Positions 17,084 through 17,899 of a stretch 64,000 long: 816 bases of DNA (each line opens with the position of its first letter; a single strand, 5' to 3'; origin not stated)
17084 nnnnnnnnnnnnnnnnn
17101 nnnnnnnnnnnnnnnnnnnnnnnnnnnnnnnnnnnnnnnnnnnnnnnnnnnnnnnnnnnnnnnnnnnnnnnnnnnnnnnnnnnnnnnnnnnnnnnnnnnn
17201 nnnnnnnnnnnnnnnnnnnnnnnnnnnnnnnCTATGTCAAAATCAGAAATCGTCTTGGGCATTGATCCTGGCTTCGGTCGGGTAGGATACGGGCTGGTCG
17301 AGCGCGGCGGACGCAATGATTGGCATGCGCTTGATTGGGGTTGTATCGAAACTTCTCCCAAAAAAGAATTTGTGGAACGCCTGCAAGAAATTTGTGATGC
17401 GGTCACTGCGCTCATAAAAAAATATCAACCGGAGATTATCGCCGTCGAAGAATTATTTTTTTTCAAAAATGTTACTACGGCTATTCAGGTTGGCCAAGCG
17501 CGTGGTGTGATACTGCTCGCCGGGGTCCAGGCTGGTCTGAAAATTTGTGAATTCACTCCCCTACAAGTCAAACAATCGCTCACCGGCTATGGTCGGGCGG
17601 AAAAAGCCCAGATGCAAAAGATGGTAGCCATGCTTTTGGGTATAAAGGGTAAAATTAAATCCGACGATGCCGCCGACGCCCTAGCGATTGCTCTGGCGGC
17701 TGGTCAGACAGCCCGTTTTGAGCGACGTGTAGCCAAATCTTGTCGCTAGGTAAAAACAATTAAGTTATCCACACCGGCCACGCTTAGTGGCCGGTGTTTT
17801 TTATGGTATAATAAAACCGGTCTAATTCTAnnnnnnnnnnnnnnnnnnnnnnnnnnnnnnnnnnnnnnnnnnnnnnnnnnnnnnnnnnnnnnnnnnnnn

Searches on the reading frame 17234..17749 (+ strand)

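Call 75: search_protein_families(library=pfam, proteins=[window:17234-17749:+], max_evalue=0.00001)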
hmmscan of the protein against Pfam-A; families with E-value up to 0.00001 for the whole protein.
window:17234-17749:+ (171 aa): 1 family
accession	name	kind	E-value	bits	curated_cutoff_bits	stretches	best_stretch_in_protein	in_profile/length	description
PF02075.23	RuvC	-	9.1e-48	162.4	22.2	1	7-155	1-147/148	Crossover junction endodeoxyribonuclease RuvC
